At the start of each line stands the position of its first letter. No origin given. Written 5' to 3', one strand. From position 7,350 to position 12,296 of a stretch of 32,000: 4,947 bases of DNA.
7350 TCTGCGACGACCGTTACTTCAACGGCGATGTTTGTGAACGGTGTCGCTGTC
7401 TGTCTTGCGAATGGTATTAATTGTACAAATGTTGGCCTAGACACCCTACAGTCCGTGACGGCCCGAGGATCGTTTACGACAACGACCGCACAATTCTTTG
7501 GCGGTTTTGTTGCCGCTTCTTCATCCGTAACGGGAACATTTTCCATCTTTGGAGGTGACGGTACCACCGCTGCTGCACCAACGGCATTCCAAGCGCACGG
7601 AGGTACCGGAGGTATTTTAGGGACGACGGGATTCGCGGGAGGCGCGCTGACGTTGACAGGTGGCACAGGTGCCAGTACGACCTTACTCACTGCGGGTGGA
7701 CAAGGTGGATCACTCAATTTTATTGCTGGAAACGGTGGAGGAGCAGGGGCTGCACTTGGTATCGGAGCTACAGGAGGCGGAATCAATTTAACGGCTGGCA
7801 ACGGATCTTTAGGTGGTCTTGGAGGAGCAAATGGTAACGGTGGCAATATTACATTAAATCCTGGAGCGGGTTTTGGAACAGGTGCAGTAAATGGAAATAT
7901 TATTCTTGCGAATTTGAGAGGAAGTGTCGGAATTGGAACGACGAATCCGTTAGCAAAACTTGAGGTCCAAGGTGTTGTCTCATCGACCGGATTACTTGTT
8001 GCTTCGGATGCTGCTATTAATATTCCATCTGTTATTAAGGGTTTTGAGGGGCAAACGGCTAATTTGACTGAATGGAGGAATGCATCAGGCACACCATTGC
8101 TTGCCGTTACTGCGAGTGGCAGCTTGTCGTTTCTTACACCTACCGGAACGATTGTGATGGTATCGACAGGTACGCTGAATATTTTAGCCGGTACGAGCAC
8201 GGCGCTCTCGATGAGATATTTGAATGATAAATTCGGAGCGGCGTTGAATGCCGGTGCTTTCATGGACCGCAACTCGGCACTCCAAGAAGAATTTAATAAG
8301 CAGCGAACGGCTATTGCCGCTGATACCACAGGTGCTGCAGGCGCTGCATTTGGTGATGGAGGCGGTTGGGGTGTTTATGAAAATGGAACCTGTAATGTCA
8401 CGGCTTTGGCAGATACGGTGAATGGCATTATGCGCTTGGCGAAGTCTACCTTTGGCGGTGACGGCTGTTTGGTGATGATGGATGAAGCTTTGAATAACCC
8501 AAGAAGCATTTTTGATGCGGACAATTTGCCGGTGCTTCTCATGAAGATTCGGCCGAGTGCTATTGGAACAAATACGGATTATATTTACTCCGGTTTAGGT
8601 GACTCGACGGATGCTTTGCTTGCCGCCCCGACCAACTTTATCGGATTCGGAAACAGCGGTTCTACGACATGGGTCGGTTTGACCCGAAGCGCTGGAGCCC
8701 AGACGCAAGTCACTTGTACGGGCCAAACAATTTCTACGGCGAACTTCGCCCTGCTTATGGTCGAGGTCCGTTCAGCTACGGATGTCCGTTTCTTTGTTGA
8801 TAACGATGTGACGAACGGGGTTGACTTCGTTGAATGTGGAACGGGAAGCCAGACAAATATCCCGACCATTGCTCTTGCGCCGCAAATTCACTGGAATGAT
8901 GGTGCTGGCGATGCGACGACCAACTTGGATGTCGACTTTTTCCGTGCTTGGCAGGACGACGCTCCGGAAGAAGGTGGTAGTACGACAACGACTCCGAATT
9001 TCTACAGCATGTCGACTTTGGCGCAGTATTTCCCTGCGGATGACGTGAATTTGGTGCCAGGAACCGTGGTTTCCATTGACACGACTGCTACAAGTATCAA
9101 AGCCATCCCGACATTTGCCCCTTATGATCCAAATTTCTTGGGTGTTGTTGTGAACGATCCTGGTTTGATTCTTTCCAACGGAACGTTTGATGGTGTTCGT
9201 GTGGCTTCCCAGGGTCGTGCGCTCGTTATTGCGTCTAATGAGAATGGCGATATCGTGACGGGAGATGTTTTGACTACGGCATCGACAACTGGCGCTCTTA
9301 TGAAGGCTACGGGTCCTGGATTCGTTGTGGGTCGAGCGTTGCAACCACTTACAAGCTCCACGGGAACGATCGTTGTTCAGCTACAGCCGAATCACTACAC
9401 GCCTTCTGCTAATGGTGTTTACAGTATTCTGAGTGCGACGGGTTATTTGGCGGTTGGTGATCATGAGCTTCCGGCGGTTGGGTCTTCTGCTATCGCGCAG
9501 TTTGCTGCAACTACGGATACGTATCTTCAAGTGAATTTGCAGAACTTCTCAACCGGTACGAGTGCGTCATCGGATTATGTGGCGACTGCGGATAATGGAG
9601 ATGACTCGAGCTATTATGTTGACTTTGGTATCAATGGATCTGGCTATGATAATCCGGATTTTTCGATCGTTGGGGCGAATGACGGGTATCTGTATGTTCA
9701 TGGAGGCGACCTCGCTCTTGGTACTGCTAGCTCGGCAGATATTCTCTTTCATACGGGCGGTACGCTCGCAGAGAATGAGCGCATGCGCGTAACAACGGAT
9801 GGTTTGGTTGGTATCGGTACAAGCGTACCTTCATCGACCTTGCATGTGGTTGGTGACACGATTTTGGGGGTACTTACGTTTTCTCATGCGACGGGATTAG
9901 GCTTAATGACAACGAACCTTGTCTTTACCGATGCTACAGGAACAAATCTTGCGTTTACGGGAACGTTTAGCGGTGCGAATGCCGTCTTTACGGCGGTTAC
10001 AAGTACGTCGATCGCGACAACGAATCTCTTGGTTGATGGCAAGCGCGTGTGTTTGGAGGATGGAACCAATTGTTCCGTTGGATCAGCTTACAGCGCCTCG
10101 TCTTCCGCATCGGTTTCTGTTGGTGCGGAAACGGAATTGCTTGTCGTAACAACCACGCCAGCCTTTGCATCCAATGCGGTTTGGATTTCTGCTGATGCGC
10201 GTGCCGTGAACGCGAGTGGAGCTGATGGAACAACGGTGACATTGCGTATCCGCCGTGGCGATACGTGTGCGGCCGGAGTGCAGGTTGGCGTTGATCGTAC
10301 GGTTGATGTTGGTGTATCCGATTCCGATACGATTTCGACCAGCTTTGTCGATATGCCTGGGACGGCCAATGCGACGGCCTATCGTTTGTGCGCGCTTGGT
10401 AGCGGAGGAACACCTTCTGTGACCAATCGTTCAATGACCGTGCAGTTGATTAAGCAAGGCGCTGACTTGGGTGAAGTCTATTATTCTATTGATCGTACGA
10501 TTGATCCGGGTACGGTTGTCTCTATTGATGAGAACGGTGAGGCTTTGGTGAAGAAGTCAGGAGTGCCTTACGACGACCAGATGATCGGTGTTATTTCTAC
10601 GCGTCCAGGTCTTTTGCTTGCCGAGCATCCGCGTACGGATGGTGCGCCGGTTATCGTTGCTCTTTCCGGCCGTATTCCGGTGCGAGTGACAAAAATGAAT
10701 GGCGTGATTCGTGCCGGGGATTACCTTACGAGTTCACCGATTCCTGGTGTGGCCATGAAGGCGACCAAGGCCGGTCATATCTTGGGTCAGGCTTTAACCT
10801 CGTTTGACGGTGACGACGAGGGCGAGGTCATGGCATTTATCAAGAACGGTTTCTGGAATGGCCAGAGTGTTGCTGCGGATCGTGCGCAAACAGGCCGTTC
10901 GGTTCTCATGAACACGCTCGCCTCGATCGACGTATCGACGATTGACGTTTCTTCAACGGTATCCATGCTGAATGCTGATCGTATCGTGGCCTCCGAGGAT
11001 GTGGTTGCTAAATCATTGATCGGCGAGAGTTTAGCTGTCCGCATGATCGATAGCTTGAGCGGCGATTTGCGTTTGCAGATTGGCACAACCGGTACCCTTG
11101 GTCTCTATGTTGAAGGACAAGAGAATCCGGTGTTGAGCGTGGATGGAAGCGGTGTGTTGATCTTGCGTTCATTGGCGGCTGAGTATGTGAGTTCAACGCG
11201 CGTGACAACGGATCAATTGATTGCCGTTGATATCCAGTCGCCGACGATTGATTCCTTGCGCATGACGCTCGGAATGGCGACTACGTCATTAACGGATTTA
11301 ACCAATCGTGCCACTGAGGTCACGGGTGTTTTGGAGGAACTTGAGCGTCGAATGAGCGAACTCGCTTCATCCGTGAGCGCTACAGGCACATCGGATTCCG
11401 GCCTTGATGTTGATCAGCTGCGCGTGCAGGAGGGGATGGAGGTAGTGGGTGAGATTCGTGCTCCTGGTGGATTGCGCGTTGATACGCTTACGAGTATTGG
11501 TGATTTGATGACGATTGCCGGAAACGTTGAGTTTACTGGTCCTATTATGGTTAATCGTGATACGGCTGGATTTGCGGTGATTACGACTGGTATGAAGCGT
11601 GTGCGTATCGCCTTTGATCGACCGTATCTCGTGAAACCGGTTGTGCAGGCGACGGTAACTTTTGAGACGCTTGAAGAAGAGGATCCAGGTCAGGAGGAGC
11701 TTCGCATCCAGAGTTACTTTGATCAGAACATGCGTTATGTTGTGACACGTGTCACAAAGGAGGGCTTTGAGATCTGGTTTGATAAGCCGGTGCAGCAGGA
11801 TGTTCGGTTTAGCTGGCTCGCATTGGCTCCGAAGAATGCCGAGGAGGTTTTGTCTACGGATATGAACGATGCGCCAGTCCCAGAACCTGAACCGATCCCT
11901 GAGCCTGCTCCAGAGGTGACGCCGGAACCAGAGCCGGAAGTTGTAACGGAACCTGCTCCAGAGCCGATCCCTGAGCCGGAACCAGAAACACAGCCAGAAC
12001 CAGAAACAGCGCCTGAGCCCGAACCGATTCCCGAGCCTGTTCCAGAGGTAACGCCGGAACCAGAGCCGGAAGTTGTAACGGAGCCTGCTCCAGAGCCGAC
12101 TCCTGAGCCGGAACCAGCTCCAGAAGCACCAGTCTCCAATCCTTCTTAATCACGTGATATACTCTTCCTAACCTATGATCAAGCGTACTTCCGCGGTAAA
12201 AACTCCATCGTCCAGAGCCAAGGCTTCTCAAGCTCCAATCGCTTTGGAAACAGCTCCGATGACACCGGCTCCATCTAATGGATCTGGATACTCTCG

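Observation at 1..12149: Giant (>4,000 codons in-window, still open at the 5' edge) modular fibre/adhesin-like gene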

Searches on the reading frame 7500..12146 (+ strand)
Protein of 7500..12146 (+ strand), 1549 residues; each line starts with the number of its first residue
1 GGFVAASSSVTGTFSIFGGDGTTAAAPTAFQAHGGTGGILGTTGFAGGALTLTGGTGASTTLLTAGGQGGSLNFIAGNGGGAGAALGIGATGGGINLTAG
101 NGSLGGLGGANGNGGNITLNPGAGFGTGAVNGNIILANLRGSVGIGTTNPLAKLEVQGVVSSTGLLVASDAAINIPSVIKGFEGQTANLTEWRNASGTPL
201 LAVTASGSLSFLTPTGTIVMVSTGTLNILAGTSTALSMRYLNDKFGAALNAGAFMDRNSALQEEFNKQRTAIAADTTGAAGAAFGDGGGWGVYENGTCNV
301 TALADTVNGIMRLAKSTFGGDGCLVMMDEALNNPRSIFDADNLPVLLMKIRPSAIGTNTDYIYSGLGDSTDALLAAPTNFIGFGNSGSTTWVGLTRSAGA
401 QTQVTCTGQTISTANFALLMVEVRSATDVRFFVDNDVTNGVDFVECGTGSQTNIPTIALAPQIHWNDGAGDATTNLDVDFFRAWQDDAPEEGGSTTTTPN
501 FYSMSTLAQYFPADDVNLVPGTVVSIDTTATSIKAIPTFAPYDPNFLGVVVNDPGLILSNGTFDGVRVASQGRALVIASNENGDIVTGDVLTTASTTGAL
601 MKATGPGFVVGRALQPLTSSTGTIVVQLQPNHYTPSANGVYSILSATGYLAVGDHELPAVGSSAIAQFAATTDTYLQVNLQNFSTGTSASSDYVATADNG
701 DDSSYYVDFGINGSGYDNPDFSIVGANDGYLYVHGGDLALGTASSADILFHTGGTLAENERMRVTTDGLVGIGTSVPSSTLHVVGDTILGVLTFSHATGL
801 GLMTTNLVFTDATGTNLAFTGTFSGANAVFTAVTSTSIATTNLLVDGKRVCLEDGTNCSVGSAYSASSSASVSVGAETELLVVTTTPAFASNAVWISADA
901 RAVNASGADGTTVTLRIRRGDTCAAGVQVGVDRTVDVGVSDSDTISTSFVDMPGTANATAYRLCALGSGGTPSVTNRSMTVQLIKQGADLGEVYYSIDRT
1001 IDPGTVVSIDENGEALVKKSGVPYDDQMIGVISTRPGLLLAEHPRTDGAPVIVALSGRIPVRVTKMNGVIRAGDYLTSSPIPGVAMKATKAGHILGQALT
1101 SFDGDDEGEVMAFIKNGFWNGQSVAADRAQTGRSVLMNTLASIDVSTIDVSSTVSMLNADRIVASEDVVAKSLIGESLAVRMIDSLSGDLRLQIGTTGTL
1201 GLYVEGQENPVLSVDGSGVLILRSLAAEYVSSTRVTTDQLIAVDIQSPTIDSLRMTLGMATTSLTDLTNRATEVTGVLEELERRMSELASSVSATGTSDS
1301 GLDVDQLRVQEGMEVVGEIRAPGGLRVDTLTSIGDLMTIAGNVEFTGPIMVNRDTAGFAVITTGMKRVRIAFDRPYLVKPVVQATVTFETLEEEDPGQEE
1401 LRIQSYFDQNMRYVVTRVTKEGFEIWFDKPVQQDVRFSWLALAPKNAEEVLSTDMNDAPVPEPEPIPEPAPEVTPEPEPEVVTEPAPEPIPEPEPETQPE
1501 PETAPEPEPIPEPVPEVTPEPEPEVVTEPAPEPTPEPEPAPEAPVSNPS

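Call 10: search_protein_families(library=pfam, proteins=[window:7500-12146:+], max_evalue=0.1)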
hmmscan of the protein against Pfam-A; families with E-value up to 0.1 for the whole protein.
window:7500-12146:+ (1549 aa): 3 families
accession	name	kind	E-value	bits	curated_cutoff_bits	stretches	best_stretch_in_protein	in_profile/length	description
PF05887.16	Trypan_PARP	-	0.00049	20.5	100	1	1456-1509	58-111/134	Procyclic acidic repetitive protein (PARP)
PF11622.13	DUF3251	-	0.068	13.5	23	0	617-690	57-126/161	Protein of unknown function (DUF3251)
PF09458.16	H_lectin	-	0.085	13.4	24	0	1368-1441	2-66/67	H-type lectin domain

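Call 11: search_protein_families(library=phrogs, proteins=[window:7500-12146:+], max_evalue=0.01)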
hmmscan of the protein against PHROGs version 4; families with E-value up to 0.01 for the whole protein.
window:7500-12146:+ (1549 aa): 1 family
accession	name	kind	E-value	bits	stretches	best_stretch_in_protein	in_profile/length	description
phrog_19602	-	tail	1.8e-07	31.3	1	941-1077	340-465/504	tail fiber protein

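Call 12: search_protein_families(library=ncbifam, proteins=[window:7500-12146:+], max_evalue=0.01)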
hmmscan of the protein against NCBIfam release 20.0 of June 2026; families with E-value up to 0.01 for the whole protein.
window:7500-12146:+ (1549 aa): 1 family
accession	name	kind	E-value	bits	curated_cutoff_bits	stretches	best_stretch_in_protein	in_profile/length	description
TIGR02500.1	type_III_yscD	equivalog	0.0012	17.9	86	1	732-893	16-112/413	type III secretion system inner membrane ring subunit SctD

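Call 13: search_solved_structures(query=window:7500-12146:+, max_evalue=1, show_alignments=3)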
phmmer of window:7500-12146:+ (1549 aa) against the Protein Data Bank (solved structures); distinct sequences matched with E-value up to 1: 3.
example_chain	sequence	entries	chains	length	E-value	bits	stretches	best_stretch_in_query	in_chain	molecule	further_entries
8ond_A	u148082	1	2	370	2e-06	29.2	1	672-787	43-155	bd2133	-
6ncl_a0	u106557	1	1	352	0.00047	21.3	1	1452-1540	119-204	P14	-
8oml_A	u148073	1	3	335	0.7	10.8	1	740-860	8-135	Cell wall surface anchor family protein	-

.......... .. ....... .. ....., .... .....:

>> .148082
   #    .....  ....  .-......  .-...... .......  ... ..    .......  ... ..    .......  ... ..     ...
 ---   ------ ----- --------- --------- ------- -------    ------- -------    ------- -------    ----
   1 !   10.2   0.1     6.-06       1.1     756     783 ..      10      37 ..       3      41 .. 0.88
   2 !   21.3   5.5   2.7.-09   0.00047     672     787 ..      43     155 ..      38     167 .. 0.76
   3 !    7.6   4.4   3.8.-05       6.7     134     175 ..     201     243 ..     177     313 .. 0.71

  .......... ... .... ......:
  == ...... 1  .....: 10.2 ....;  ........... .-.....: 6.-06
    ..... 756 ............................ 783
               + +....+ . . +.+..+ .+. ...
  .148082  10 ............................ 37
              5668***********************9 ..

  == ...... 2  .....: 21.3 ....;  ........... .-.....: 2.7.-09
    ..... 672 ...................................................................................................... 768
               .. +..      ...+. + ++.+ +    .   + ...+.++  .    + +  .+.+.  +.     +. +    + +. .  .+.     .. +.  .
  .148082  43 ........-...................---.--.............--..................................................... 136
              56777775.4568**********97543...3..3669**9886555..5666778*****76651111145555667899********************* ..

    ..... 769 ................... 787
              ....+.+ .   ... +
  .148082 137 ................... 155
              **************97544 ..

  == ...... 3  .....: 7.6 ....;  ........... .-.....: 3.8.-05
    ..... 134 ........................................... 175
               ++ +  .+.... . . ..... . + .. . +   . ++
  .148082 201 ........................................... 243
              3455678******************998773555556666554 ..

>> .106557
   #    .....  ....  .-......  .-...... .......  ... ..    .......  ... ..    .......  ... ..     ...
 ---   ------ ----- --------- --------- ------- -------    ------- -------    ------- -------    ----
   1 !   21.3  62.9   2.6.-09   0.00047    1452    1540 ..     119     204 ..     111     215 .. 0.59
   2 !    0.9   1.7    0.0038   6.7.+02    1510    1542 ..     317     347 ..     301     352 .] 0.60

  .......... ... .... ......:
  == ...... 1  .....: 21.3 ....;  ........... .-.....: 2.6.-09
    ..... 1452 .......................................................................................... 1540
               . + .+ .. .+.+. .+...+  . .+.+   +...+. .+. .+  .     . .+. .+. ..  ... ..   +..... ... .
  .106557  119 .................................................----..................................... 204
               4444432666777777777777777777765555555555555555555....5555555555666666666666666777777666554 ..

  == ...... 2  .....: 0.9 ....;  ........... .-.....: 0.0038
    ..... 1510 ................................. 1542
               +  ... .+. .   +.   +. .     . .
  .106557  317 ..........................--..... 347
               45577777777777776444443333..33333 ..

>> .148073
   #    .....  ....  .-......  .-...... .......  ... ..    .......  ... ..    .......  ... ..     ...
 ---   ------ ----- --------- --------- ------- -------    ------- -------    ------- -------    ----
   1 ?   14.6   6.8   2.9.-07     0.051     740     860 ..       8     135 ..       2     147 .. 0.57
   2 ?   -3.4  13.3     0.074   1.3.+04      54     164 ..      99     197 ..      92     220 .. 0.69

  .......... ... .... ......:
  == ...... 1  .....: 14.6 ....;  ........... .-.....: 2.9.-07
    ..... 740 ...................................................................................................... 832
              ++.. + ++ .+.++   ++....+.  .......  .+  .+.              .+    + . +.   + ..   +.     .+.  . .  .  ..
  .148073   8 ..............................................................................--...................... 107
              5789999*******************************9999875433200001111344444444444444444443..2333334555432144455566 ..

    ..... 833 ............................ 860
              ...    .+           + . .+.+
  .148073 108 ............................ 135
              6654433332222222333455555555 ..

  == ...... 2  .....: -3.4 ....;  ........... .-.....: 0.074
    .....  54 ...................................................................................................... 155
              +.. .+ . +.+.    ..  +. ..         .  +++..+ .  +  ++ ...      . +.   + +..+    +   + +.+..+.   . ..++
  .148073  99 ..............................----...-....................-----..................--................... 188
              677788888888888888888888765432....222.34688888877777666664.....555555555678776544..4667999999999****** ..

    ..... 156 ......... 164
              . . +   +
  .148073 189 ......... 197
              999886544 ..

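Call 15: find_homologous_proteins(query=window:7500-11879:+, max_evalue=0.00001)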
Query window:7500-11879:+ (1460 aa): 31 proteins with E <= 0.00001 among 8000 candidates.
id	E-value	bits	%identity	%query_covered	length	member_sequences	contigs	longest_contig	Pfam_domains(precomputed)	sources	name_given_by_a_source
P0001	0.0e+0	1263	58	69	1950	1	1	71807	-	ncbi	ncbi:MAG: hypothetical protein WCK01_03680 [Candidatus Uhrbacteria bacterium]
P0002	1.5e-138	482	55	30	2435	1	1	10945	PF10282.16,PF08309.18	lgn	-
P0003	1.6e-126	442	48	28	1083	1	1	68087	-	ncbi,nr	ncbi:hypothetical protein HYV73_00235 [Candidatus Uhrbacteria bacterium]|nr:hypothetical protein [Ca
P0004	4.1e-119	418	38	43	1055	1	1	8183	-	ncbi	-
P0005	1.5e-109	386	39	38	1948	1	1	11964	PF09458.17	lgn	-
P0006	3.1e-109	385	41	36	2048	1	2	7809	-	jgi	-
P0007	3.3e-95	338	41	35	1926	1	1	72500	-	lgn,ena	-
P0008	4.8e-95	338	51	19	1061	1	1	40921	-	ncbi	-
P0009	3.5e-93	332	49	23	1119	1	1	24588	-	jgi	-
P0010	2.5e-89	319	56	18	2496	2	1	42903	-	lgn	-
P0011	3.4e-87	312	50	23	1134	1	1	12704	-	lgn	-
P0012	1.6e-86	310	46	22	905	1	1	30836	-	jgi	jgi:hypothetical protein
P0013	4.6e-81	292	43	28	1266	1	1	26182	-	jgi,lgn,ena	-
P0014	7.4e-79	284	45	17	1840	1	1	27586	-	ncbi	-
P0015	2.5e-70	256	43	24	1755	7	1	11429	PF16403.12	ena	-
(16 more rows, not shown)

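Call 18: find_encoding_contigs(protein=P0001, flank=10000, max_places=3)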
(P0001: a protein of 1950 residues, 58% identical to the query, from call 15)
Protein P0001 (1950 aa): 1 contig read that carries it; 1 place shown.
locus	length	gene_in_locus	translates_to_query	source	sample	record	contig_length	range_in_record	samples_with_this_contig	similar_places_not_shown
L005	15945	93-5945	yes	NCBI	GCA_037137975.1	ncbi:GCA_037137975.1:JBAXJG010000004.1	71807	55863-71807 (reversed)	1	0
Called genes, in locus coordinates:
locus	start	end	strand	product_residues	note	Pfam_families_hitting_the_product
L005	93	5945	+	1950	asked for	-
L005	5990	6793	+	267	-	PF13399:LytR_C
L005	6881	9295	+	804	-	PF16158:N_BRCA1_IG (weak), PF08486:SpoIID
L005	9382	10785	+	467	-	-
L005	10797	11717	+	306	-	-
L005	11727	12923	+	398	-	-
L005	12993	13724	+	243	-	-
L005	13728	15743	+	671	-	-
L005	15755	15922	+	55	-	-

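Call 37: search_protein_families(library=pfam, proteins=[P0005], max_evalue=0.1)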
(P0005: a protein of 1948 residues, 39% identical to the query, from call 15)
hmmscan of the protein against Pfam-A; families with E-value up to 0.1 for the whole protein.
P0005 (1948 aa): 1 family
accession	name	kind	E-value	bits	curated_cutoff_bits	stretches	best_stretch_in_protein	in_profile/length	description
PF09458.16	H_lectin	-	1.6e-05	25.4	24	1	1874-1941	2-66/67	H-type lectin domain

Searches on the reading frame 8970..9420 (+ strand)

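Call 56: search_protein_families(library=pfam, proteins=[window:8970-9420:+], max_evalue=10)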
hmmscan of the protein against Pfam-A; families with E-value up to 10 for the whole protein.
window:8970-9420:+ (150 aa): 1 family
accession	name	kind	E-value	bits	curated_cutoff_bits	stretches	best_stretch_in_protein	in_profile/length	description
PF23982.2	XM1_gp53_minor_capsid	-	0.00077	19.7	27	1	19-138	28-136/154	XM1 gp53 minor capsid protein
